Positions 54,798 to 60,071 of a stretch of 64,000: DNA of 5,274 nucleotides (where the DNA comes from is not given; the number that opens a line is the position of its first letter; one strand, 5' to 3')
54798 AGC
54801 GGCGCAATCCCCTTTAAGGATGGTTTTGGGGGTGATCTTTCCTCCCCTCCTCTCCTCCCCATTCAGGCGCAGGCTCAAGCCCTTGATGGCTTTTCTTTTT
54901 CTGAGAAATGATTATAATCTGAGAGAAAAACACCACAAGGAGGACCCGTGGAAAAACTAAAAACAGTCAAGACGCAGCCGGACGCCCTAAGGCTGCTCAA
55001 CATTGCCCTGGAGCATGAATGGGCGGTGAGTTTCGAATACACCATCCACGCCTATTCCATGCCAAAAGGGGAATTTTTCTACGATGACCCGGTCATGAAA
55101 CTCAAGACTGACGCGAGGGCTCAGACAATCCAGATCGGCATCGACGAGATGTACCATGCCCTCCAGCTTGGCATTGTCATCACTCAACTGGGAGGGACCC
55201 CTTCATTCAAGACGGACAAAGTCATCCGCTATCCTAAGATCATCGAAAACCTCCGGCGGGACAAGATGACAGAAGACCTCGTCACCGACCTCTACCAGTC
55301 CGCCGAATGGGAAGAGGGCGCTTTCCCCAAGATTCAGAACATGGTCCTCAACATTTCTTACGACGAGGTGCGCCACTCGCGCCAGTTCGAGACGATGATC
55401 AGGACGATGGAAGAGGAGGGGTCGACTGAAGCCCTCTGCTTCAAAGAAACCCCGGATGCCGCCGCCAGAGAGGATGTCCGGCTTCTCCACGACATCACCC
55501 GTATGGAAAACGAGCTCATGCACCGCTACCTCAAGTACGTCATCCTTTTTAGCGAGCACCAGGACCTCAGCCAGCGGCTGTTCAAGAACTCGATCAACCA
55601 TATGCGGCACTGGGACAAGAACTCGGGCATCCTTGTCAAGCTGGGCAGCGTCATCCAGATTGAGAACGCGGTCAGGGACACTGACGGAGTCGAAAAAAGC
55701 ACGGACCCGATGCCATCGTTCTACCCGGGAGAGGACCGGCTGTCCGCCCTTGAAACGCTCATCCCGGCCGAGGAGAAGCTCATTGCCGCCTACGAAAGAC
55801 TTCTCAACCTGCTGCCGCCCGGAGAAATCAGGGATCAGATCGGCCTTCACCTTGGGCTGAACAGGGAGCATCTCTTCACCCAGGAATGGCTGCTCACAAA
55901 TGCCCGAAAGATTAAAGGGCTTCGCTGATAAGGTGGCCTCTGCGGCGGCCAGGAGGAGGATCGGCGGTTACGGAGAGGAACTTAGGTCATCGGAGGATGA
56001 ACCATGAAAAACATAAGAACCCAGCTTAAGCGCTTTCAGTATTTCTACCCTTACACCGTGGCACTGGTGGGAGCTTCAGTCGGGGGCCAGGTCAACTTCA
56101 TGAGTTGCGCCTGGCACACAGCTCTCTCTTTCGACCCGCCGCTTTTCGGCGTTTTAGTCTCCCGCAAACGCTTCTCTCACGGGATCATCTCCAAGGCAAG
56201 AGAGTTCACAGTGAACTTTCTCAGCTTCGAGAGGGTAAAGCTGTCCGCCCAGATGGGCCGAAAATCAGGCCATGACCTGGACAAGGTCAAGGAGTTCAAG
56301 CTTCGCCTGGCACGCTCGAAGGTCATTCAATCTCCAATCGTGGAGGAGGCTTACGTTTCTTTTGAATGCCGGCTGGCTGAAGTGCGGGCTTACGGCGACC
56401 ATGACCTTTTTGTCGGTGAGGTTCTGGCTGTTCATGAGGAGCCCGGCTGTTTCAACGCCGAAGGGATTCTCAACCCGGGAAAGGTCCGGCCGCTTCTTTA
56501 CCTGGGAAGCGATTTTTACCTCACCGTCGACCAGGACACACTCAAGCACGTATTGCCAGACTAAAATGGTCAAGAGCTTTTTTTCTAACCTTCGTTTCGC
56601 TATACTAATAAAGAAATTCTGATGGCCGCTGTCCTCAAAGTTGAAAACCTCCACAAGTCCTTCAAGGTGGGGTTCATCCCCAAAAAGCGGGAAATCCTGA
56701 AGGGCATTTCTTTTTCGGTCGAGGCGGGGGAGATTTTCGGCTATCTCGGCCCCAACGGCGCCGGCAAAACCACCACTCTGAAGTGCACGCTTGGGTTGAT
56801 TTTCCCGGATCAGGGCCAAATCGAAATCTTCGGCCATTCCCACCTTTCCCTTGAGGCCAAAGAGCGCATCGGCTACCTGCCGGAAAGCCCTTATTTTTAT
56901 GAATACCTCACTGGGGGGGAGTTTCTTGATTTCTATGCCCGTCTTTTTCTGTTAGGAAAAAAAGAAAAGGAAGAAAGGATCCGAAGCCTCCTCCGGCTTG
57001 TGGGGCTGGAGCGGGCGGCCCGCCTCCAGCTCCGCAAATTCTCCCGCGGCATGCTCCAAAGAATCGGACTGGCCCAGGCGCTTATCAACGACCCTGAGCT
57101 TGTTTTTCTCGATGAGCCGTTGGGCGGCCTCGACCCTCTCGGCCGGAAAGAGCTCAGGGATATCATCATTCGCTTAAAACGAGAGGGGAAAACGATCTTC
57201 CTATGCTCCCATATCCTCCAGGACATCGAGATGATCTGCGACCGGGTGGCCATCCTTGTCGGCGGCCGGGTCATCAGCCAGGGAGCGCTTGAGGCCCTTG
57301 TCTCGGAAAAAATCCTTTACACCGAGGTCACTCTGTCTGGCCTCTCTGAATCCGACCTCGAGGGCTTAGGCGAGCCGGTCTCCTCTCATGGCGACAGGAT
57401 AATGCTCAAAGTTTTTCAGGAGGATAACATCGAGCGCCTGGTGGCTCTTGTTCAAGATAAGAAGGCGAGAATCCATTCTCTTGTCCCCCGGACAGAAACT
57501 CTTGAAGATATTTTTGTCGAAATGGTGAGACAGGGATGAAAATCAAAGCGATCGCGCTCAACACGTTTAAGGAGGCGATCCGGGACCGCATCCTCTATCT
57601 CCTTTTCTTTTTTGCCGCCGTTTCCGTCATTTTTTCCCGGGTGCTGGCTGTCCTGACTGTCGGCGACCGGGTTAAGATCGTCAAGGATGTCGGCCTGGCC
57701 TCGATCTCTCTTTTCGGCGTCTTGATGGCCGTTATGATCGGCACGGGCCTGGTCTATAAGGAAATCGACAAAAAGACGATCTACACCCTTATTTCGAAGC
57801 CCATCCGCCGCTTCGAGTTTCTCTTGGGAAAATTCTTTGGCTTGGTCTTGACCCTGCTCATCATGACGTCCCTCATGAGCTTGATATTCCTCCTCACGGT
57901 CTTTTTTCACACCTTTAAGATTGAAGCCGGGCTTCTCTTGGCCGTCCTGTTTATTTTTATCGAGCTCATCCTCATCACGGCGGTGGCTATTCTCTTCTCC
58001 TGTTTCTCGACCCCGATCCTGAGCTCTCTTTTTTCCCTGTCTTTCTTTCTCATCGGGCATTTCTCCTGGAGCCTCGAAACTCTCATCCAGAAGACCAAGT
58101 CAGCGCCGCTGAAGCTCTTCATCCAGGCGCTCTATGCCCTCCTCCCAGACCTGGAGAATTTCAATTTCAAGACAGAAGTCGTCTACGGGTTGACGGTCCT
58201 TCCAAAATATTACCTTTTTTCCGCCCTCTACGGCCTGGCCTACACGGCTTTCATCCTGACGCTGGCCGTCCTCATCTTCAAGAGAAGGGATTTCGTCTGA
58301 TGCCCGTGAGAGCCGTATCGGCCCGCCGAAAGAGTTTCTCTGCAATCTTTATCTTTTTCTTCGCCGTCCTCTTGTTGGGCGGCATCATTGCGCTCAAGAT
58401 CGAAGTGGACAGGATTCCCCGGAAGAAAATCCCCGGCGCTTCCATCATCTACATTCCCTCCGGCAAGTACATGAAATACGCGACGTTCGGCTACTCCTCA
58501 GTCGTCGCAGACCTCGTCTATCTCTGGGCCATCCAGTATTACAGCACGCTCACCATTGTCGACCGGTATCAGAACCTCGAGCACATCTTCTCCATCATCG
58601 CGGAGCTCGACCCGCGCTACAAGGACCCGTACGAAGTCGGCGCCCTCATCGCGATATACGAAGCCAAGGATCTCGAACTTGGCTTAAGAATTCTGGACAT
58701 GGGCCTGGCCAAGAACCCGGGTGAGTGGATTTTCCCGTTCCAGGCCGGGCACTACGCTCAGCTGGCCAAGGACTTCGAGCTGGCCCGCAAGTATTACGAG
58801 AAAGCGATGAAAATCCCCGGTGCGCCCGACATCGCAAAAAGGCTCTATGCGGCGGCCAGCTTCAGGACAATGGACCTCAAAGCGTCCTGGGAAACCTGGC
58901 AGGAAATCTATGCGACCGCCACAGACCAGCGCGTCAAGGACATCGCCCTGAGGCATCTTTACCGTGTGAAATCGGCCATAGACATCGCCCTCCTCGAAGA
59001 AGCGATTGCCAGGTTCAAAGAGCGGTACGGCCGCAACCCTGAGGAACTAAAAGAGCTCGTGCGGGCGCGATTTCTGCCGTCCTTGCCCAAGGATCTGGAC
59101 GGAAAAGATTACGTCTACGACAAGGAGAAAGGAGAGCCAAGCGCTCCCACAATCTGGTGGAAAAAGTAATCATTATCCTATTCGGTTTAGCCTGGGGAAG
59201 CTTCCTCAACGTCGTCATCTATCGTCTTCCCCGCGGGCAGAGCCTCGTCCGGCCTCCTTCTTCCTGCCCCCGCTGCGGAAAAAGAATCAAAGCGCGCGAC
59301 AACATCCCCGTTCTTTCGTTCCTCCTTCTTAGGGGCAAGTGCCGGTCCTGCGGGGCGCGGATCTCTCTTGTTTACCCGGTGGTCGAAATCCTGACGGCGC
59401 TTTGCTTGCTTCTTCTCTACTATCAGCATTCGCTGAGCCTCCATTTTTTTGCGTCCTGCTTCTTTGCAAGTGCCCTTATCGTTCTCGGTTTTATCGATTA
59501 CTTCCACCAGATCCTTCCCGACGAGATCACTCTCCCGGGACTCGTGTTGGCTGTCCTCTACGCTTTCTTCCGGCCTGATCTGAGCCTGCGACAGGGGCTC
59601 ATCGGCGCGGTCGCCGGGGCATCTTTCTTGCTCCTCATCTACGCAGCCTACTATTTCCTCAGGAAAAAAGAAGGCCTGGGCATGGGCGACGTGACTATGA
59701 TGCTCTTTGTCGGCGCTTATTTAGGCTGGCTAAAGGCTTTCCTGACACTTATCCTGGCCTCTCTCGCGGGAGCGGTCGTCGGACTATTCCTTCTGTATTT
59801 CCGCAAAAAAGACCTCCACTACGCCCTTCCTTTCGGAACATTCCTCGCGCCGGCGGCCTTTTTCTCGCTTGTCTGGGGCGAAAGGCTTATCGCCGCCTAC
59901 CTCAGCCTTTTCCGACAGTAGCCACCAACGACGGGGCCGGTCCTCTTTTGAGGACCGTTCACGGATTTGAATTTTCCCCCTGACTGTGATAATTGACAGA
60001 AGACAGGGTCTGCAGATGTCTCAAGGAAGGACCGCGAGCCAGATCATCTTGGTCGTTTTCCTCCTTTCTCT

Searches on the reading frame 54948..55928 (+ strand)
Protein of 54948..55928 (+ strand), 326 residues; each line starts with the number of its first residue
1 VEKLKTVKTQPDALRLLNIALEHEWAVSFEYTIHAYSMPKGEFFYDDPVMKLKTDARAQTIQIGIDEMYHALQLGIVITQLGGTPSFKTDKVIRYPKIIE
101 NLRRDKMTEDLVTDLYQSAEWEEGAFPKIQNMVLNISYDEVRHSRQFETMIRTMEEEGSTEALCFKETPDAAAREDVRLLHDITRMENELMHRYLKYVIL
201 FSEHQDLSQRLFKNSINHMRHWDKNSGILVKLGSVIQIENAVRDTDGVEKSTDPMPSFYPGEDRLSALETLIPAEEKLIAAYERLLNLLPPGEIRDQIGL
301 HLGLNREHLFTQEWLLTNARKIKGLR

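Call 3: search_protein_families(library=pfam, proteins=[window:54948-55928:+], max_evalue=0.1)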
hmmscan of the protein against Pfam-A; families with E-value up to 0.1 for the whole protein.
window:54948-55928:+ (326 aa): 2 families
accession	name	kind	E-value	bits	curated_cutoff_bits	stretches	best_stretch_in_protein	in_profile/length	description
PF00210.30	Ferritin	-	4.6e-06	27.1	24.5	1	65-155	42-140/142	Ferritin-like domain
PF12902.13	Ferritin-like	-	0.00061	20.2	22.3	1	18-99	2-74/221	Ferritin-like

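Call 6: search_protein_families(library=ncbifam, proteins=[window:54948-55928:+], max_evalue=0.01)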
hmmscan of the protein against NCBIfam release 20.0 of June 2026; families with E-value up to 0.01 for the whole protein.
window:54948-55928:+ (326 aa): 0 families

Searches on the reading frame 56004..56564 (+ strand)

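Call 3: search_protein_families(library=pfam, proteins=[window:56004-56564:+], max_evalue=0.1)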
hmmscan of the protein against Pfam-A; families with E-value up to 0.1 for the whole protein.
window:56004-56564:+ (186 aa): 1 family
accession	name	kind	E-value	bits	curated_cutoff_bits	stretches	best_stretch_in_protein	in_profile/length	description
PF01613.24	Flavin_Reduct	-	9.3e-36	123.7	27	1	15-170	4-148/153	Flavin reductase like domain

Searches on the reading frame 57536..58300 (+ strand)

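Call 76: search_protein_families(library=pfam, proteins=[window:57536-58300:+], max_evalue=0.01)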
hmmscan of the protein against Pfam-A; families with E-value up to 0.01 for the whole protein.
window:57536-58300:+ (254 aa): 3 families
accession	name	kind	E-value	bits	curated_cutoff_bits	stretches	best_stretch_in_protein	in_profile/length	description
PF12679.13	ABC2_membrane_2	-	9.4e-14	51.8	27.2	1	6-252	3-282/283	ABC-2 family transporter protein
PF12730.13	ABC2_membrane_4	-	8.1e-07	29.6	27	1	16-174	11-175/179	ABC-2 family transporter protein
PF01061.29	ABC2_membrane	-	0.00093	19.2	26.9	1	3-183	3-186/211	ABC-2 type transporter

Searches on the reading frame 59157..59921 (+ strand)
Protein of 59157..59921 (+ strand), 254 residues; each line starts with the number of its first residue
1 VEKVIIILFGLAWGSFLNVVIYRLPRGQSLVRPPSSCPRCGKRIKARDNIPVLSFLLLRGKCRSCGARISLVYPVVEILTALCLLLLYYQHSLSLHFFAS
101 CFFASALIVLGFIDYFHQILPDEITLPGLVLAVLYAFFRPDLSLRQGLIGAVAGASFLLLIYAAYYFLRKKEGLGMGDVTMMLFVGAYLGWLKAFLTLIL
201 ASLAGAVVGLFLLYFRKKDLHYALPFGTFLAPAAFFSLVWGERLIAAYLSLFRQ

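Call 76: search_protein_families(library=pfam, proteins=[window:59157-59921:+], max_evalue=0.01)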
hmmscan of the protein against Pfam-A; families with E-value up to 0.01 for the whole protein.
window:59157-59921:+ (254 aa): 2 families
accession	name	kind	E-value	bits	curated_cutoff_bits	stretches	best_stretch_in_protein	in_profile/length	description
PF06750.18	A24_N_bact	-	1.1e-35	121.9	23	1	8-90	1-83/84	Bacterial Peptidase A24 N-terminal domain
PF01478.23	Peptidase_A24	-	5.5e-19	69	26.5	1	101-210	1-104/104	Type IV leader peptidase family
